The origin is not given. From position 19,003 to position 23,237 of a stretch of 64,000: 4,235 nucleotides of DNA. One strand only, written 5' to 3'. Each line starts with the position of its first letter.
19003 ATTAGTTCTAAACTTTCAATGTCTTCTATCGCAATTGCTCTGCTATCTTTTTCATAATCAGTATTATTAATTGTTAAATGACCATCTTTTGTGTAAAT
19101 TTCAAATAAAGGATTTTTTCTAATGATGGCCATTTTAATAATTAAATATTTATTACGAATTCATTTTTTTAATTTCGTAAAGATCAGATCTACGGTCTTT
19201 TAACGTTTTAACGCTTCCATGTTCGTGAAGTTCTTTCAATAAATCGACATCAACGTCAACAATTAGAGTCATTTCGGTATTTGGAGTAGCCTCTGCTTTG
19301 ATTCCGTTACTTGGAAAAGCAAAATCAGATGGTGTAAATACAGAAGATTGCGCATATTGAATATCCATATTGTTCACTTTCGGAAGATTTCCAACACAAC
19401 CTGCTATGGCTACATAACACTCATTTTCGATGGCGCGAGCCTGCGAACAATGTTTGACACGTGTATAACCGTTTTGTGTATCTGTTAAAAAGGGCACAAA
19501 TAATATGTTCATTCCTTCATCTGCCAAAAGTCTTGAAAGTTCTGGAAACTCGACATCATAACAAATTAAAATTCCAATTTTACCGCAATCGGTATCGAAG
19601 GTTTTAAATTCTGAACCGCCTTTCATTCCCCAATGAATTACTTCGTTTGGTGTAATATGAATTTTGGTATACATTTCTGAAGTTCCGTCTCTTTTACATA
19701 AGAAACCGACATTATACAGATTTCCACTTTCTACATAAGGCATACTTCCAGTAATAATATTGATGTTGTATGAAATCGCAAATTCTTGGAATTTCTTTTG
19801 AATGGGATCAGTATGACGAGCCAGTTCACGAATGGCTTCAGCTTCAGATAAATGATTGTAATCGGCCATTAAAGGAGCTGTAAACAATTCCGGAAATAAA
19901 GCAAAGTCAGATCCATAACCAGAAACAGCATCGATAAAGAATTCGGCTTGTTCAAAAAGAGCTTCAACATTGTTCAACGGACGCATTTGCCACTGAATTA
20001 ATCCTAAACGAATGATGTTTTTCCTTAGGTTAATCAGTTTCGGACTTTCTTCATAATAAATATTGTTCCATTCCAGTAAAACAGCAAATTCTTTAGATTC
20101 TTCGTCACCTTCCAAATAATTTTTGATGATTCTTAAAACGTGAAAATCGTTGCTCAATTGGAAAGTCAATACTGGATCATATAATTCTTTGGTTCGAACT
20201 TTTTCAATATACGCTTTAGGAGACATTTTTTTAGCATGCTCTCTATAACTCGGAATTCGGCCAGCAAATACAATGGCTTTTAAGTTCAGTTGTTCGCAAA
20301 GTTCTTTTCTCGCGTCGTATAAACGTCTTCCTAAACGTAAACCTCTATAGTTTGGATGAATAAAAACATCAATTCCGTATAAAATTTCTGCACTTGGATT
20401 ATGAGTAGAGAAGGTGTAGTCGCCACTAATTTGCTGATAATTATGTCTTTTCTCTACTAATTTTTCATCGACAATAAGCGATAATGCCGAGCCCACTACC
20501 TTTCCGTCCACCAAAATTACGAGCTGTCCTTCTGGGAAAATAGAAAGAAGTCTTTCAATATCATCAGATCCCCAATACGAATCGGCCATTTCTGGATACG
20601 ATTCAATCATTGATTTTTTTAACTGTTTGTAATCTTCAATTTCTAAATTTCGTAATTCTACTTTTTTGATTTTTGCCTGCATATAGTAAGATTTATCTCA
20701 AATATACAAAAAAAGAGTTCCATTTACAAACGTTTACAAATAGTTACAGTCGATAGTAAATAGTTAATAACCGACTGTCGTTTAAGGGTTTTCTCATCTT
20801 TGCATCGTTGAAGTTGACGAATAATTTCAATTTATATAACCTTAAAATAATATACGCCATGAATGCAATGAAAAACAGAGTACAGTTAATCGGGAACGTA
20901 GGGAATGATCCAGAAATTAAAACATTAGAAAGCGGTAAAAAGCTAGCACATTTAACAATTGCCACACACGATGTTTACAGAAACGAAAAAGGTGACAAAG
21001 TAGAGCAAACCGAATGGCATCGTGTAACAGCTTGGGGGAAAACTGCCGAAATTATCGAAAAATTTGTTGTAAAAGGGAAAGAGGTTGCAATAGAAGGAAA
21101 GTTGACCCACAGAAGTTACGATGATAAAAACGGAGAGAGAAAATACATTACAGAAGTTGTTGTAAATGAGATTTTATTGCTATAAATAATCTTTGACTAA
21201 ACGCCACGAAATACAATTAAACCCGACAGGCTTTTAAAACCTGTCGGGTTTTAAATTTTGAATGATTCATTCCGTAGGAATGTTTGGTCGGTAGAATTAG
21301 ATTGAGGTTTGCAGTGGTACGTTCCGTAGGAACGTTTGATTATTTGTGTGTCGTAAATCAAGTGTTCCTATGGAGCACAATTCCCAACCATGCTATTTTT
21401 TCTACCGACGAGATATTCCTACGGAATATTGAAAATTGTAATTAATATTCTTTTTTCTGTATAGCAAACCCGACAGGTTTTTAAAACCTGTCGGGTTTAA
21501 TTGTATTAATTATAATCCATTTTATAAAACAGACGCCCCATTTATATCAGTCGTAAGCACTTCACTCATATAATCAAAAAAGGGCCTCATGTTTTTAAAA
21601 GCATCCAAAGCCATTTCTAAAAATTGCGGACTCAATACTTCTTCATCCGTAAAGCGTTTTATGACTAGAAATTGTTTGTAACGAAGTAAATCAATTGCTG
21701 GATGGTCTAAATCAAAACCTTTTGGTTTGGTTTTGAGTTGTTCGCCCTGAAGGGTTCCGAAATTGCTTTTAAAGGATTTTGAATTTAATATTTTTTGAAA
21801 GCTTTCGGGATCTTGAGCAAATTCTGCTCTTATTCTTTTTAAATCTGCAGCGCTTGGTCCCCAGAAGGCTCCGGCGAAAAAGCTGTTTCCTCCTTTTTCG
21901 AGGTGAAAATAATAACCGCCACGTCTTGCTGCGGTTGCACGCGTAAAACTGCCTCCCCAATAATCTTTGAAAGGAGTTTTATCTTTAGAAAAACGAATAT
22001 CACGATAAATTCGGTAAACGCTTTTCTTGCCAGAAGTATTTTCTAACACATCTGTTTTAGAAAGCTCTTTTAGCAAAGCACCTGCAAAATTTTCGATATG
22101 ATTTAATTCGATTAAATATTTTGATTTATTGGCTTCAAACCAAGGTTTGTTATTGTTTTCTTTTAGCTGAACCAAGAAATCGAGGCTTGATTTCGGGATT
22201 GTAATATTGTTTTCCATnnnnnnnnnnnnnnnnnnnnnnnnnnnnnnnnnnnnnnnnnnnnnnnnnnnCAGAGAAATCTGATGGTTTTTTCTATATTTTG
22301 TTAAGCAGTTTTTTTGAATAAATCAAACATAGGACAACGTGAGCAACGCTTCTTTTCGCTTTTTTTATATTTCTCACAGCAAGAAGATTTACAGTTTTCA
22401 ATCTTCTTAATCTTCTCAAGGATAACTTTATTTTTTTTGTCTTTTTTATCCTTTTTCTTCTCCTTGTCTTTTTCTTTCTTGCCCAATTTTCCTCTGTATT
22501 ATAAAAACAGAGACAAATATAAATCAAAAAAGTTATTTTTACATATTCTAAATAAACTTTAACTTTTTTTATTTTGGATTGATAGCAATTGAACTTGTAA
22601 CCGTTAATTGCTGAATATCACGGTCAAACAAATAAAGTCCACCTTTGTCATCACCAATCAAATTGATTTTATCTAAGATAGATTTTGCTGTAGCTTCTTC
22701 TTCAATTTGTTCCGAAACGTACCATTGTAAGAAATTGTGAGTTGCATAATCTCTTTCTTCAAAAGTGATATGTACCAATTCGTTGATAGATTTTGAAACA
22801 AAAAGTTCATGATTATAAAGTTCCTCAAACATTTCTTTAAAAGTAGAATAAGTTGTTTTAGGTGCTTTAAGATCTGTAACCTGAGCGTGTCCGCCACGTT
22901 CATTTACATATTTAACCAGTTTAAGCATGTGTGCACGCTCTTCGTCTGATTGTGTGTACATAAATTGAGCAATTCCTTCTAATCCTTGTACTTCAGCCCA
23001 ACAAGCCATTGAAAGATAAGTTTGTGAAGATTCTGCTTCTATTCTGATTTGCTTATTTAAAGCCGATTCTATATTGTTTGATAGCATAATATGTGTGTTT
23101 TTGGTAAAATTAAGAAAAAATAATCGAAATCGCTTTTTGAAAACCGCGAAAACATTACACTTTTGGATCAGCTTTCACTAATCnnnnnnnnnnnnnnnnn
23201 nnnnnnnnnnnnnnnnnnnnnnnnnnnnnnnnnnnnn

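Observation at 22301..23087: Fur-box-controlled Cys-rich microprotein next to ferritin: candidate Bfd analogue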

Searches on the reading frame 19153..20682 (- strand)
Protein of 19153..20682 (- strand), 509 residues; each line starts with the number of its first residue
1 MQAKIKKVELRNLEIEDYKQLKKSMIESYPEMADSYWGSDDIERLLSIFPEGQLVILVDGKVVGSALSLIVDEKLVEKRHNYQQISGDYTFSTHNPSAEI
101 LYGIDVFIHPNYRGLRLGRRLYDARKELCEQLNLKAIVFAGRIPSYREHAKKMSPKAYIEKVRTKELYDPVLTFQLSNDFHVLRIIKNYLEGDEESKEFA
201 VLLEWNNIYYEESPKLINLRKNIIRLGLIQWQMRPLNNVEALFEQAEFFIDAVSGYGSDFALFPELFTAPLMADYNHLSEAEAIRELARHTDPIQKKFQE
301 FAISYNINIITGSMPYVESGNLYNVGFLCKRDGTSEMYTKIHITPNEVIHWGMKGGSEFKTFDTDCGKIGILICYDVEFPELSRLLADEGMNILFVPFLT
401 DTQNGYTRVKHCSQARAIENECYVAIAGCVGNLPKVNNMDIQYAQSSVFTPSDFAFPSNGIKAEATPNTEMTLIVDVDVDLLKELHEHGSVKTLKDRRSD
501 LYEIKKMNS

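Call 4: search_protein_families(library=pfam, proteins=[window:19153-20682:-], max_evalue=0.1)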
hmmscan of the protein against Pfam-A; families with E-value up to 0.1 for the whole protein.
window:19153-20682:- (509 aa): 3 families
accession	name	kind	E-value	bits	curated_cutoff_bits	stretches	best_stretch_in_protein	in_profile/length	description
PF00795.27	CN_hydrolase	-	3.9e-33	115.3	23.2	1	232-485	6-254/256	Carbon-nitrogen hydrolase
PF00583.31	Acetyltransf_1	-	4.6e-08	33.8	20.7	1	29-141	8-99/116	Acetyltransferase (GNAT) family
PF13508.13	Acetyltransf_7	-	0.0013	19.6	27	1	86-127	28-54/84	Acetyltransferase (GNAT) domain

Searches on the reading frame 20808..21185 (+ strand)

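Call 4: search_protein_families(library=pfam, proteins=[window:20808-21185:+], max_evalue=0.1)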
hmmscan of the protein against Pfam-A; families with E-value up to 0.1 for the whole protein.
window:20808-21185:+ (125 aa): 4 families
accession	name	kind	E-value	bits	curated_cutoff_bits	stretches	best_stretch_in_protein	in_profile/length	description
PF00436.31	SSB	-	3.3e-33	114.3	26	1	23-124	2-103/104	Single-strand binding protein family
PF11506.14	DUF3217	-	0.032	14.6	26.4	1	66-123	37-91/104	Protein of unknown function (DUF3217)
PF01172.24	SBDS_N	-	0.042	14.2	24.6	1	50-91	37-79/88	Shwachman-Bodian-Diamond syndrome (SBDS) N-terminal domain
PF01336.31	tRNA_anti-codon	-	0.06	13.7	27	0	72-124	30-74/75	OB-fold nucleic acid binding domain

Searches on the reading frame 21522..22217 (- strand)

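Call 4: search_protein_families(library=pfam, proteins=[window:21522-22217:-], max_evalue=0.1)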
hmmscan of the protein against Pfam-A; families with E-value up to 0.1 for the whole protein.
window:21522-22217:- (231 aa): 1 family
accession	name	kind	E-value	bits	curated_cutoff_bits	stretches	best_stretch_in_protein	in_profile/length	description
PF09365.15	DUF2461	-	2.6e-66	223.9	22.8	1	11-216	2-208/208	Conserved hypothetical protein (DUF2461)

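Call 5: search_protein_families(library=ncbifam, proteins=[window:21522-22217:-], max_evalue=0.1)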
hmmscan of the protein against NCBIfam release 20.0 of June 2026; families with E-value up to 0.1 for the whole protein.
window:21522-22217:- (231 aa): 1 family
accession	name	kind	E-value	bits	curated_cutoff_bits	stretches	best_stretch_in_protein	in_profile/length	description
TIGR02453.1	TIGR02453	subfamily_domain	2.5e-56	190.8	105.4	1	9-221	3-217/218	TIGR02453 family protein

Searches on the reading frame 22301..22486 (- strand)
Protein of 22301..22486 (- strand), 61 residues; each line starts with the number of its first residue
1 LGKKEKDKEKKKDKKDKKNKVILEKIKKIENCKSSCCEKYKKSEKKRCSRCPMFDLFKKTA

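Call 4: search_protein_families(library=pfam, proteins=[window:22301-22486:-], max_evalue=0.1)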
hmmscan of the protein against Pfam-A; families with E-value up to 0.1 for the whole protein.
window:22301-22486:- (61 aa): 1 family
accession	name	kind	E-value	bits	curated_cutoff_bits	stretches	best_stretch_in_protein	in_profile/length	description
PF13879.11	Hmw_CFAP97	-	0.0032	18.6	25.6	1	3-43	28-70/100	Hemingway/CFA97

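Call 5: search_protein_families(library=ncbifam, proteins=[window:22301-22486:-], max_evalue=0.1)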
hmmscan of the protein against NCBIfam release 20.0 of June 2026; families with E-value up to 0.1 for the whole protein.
window:22301-22486:- (61 aa): 1 family
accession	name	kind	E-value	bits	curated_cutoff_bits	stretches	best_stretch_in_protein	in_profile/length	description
TIGR03950.1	sidero_Fe_reduc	hypoth_equivalog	0.0092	15.8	137.9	1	25-52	195-222/223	siderophore ferric iron reductase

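Call 6: search_protein_families(library=pfam, proteins=[window:22301-22486:-], max_evalue=10)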
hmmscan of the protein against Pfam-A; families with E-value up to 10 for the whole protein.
window:22301-22486:- (61 aa): 3 families
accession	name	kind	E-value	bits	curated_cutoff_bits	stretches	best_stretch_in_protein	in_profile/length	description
PF13879.11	Hmw_CFAP97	-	0.0032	18.6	25.6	1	3-43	28-70/100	Hemingway/CFA97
PF05486.17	SRP9-21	-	1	10.1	21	1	3-50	34-77/89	Signal recognition particle 9 kDa protein (SRP9)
PF05950.16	Orthopox_A36R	-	1.8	9.1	25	1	15-51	32-68/158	Orthopoxvirus A36R protein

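Call 7: find_homologous_proteins(query=window:22301-22486:-, max_evalue=1)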
Query window:22301-22486:- (61 aa): 73 proteins with E <= 1 among 107 candidates.
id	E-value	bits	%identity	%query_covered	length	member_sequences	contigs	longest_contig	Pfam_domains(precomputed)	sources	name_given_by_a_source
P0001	5.4e-24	100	90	100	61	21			-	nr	nr:hypothetical protein [Flavobacterium sp. fv08]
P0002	1.4e-22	96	90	100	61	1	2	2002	-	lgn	-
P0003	2.1e-21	92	90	67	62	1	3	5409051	-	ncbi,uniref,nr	ncbi:hypothetical protein CFS9_14740 [Flavobacterium sp. CFS9]|uniref:Uncharacterized protein n=1 Ta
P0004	6.4e-20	88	93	66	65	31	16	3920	-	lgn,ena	-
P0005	1.0e-19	87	95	64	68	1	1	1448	-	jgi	-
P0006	2.2e-19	86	92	59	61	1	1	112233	-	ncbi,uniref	ncbi:hypothetical protein [Flavobacterium sp. C3NV]|uniref:hypothetical protein n=1 Tax=Flavobacteri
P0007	2.2e-19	86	88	66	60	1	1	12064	-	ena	-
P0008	2.8e-19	86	80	66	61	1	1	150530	-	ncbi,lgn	-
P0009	3.0e-19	85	83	67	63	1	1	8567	-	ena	-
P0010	3.2e-19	85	88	70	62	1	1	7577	-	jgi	jgi:hypothetical protein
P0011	4.1e-19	85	88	66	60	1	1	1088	-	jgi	-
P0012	1.2e-18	84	86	70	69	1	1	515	-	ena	-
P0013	1.4e-18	83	85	66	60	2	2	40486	-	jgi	jgi:hypothetical protein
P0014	1.7e-18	83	83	66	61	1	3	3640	-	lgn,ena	-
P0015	1.6e-17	80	88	66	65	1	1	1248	-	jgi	jgi:hypothetical protein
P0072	1.2e-5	43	70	49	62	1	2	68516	-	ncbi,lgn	ncbi:MAG: hypothetical protein R2801_05010 [Chitinophagales bacterium]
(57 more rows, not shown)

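Call 29: search_protein_representatives(alignment_id=A1)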
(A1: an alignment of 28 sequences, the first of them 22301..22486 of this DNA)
Query: 28 sequences, 59 profile positions. Proteins with E-value up to 0.001 (for the whole library): 42; up to 1e-10: 10; up to 1e-30: 0. The best 42 are listed.
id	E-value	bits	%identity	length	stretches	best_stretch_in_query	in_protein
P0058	1.9e-18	82.4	-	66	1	1-58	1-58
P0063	1.2e-17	79.8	-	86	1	1-59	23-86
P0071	4.6e-17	77.9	-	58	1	1-58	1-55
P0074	2.5e-16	75.6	-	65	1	13-59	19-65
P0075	3.9e-14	68.6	-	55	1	18-58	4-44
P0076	5.7e-14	68.0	-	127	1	21-58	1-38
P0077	9.1e-14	67.4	-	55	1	1-55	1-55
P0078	4.3e-13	65.2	-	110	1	17-58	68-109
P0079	1.7e-12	63.3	-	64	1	3-59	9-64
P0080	1.1e-11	60.8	-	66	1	24-59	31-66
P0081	1.5e-09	53.9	-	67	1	9-58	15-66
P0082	2.9e-09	52.9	-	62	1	1-59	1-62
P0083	3.3e-09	52.8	-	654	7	30-41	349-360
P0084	1.1e-08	51.2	-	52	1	18-58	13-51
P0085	4.8e-08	49.1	-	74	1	1-57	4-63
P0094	1.2e-06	44.6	-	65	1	10-55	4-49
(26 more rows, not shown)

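Call 34: search_solved_structures(query=A2, max_evalue=10, show_alignments=3)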
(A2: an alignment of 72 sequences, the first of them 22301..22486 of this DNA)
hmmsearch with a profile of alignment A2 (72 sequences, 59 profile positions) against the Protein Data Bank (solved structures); distinct sequences matched with E-value up to 10: 2.
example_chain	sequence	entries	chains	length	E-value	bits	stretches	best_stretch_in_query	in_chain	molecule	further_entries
6b20_C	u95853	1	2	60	0.17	15.2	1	9-45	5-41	Guanine nucleotide-binding protein G(T) subunit gamma-T1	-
1a0r_G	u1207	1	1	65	0.17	15.2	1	9-45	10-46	TRANSDUCIN (GAMMA SUBUNIT)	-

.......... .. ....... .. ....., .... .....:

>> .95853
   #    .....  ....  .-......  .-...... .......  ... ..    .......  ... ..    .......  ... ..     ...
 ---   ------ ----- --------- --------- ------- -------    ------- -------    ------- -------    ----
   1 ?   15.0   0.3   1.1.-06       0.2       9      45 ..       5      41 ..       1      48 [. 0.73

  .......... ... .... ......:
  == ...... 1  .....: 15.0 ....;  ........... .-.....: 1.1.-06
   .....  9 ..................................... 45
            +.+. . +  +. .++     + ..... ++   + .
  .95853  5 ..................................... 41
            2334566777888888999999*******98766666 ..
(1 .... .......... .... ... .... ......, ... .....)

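Call 42: predict_structure(alignment_id=A2)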
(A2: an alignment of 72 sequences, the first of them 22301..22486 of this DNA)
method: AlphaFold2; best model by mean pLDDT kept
length: 61 residues; sequences in the alignment: 72
mean_pLDDT: 62.6   pTM: 0.28
mean pLDDT of the five models: 62.6, 60.3, 59.5, 59.1, 55.8
residues with pLDDT >= 90: 0; 70-90: 18; 50-70: 42; < 50: 1
segments of 3 or more residues with pLDDT < 50: none
pLDDT, mean of each block of 10 residues (from residue 1): 66 76 68 55 57 55 49
secondary structure, 60 per line:
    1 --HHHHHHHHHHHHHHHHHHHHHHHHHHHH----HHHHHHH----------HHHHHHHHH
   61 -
elements in order: H3-30 H35-41 H52-60

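Call 47: search_protein_families(library=ncbifam, alignment_id=A2, max_evalue=1)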
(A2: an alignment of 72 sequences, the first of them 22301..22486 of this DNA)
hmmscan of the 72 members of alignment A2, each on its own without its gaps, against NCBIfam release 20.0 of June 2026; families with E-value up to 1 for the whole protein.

A. member 1, window:22301-22486:- (61 aa): 1 family
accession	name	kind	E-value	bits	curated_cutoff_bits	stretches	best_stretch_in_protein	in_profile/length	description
TIGR03950.1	sidero_Fe_reduc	hypoth_equivalog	0.0092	15.8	137.9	1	25-52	195-222/223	siderophore ferric iron reductase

B. families by the number of members that match (of 72 scanned): 19 families
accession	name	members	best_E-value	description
TIGR03950.1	sidero_Fe_reduc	68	0.003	siderophore ferric iron reductase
TIGR00155.1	pqiA_fam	9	0.31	PqiA/YebS family transporter subunit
TIGR03951.1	Fe_III_red_FhuF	4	0.076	siderophore-iron reductase FhuF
NF052668.1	VPA0510_fam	3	0.15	VPA0510 family protein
NF010763.0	PRK14166.1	3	0.2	bifunctional 5,10-methylene-tetrahydrofolate dehydrogenase/ 5,10-methylene-tetrahydrofolate cyclohydrolase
NF050038.1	rSAM_RiPP_GggB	2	0.007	streptosactin maturase GggB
NF045953.1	DCM_methyl_Nterm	2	0.073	DNA (cytosine-5-)-methyltransferase N-terminal subunit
NF011094.0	PRK14521.1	2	0.25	30S ribosomal protein S16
NF052531.1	Strep_LiaS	2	0.27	envelope stress sensor histidine kinase LiaS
NF047531.1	LIC_10730_fam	2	0.41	LIC_10730 family protein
NF047774.1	LBF_1199_fam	1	0.038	LBF_1199 family protein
TIGR01478.1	STEVOR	1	0.041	STEVOR family variant surface protein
NF041817.1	Avs3b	1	0.18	AVAST type 3 anti-phage protein Avs3b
NF007932.0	PRK10647.1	1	0.2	siderophore-iron reductase FhuF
NF011683.0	PRK15103.1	1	0.25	membrane integrity-associated transporter subunit PqiA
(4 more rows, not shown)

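Call 48: search_protein_families(library=pfam, alignment_id=A2, max_evalue=1)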
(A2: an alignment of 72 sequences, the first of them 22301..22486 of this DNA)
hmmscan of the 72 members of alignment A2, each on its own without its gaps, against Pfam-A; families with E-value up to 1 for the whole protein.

A. member 1, window:22301-22486:- (61 aa): 1 family
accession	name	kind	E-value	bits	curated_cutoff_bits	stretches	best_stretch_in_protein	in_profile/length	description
PF13879.11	Hmw_CFAP97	-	0.0032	18.6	25.6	1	3-43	28-70/100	Hemingway/CFA97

B. families by the number of members that match (of 72 scanned): 25 families
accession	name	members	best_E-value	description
PF05093.18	CIAPIN1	8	0.00046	Cytokine-induced anti-apoptosis inhibitor 1, Fe-S biogenesis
PF13879.11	Hmw_CFAP97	5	0.0032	Hemingway/CFA97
PF06391.18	MAT1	4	0.0048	CDK-activating kinase assembly factor MAT1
PF10310.14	DUF5427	4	0.13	Family of unknown function (DUF5427)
PF01114.24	Colipase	3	0.028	Colipase, N-terminal domain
PF05486.17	SRP9-21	3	0.069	Signal recognition particle 9 kDa protein (SRP9)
PF16975.12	UPAR_LY6_2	2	0.032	Ly6/PLAUR domain-containing protein 6, Lypd6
PF04876.17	Tenui_NCP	2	0.093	Tenuivirus major non-capsid protein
PF12202.14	OSR1_C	1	0.015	Oxidative-stress-responsive kinase 1 C-terminal domain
PF11642.13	Blo-t-5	1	0.021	Mite allergen Blo t 5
PF14368.11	LTP_2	1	0.025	Probable lipid transfer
PF17410.7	Stevor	1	0.055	Subtelomeric Variable Open Reading frame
PF05633.16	ROH1-like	1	0.059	Protein ROH1-like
PF05262.16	Borrelia_P83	1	0.11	Borrelia P83/100 protein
PF14904.11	FAM86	1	0.15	Family of unknown function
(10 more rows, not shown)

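Call 53: find_encoding_contigs(protein=P0072, flank=4000, max_places=3)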
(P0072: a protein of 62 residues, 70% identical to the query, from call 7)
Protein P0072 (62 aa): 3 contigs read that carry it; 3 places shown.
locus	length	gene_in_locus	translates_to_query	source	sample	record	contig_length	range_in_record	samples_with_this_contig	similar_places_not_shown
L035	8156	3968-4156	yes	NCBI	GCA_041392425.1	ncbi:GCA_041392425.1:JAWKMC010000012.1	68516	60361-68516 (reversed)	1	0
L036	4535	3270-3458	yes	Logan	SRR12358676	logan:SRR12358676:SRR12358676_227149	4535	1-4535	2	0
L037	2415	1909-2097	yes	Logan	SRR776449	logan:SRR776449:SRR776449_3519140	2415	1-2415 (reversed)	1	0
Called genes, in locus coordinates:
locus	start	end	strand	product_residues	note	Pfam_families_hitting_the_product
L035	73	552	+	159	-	PF01479:S4, PF28601:HSP15_C (weak)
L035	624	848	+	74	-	PF02416:TatA_B_E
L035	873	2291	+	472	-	PF01425:Amidase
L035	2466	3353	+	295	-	PF00291:PALP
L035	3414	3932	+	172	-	PF00210:Ferritin, PF02915:Rubrerythrin (weak)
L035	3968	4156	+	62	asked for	-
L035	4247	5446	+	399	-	PF03435:Sacchrp_dh_NADP, PF16653:Sacchrp_dh_C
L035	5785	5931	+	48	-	-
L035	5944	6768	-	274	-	PF13424:TPR_12 (faint), PF12895:ANAPC3 (faint), PF13371:TPR_9 (faint), PF07719:TPR_2 (faint), PF13174:TPR_6 (faint), PF13414:TPR_11 (weak), PF00515:TPR_1, PF13414:TPR_11 (weak), +2 more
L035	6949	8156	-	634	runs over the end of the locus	PF13100:OstA_2, PF03968:LptD_N (weak)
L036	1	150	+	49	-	?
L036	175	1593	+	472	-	PF01425:Amidase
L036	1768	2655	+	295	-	PF00291:PALP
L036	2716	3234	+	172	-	PF00210:Ferritin, PF02915:Rubrerythrin (weak)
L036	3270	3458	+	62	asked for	-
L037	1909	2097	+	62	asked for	-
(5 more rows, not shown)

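Call 54: find_encoding_contigs(protein=P0094, flank=4000, max_places=3)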
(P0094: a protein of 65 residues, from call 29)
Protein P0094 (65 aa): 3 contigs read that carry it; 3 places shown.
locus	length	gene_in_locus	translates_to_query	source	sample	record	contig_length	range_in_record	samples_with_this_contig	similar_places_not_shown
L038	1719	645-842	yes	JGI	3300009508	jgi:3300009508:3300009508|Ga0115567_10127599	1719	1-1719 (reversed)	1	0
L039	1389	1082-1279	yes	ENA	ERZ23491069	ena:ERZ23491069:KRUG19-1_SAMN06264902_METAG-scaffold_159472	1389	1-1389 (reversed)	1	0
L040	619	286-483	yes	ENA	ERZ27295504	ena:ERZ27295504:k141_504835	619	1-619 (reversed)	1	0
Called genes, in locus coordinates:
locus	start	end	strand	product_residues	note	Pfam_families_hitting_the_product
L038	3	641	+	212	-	?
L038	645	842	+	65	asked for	-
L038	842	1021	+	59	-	-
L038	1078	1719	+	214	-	?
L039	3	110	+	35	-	?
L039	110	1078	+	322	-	PF00850:Hist_deacetyl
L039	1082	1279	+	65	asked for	-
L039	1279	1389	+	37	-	?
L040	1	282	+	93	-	?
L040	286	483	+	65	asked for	-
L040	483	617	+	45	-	?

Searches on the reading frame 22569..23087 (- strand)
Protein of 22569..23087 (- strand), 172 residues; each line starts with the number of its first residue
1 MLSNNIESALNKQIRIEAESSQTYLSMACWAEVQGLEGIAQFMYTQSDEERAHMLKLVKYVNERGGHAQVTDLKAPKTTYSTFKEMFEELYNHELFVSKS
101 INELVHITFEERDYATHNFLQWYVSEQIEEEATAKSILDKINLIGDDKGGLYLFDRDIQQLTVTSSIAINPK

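Call 4: search_protein_families(library=pfam, proteins=[window:22569-23087:-], max_evalue=0.1)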
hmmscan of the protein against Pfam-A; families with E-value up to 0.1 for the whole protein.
window:22569-23087:- (172 aa): 3 families
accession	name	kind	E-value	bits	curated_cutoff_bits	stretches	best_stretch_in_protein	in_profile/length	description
PF00210.30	Ferritin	-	6.7e-40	136.7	24.5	1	8-144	2-142/142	Ferritin-like domain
PF02915.23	Rubrerythrin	-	8.3e-05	23.4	22.8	1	10-88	3-79/137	Rubrerythrin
PF17005.11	WD40_like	-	0.037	13.9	40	1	125-166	78-119/301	WD40-like domain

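Call 5: search_protein_families(library=ncbifam, proteins=[window:22569-23087:-], max_evalue=0.1)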
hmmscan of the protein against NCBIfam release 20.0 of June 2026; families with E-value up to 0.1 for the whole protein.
window:22569-23087:- (172 aa): 6 families
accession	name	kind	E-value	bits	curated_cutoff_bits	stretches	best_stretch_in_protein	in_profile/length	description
NF007638.0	PRK10304.1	equivalog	3.6e-40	137.6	178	1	1-162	1-162/165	non-heme ferritin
NF011597.0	PRK15022.1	equivalog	2.3e-13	50.3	154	1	6-142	6-142/167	non-heme ferritin-like protein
TIGR00754.1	bfr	equivalog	0.013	15.6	125.55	1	5-130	6-130/157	bacterioferritin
NF045826.1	lipo_P68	equivalog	0.02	13.4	200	0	105-133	536-563/669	P68 family surface lipoprotein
TIGR02284.1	TIGR02284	subfamily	0.046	14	44.8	1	6-69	1-61/139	PA2169 family four-helix-bundle protein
NF045783.1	Nigrythrn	equivalog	0.089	12.9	340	0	10-60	33-83/202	nigerythrin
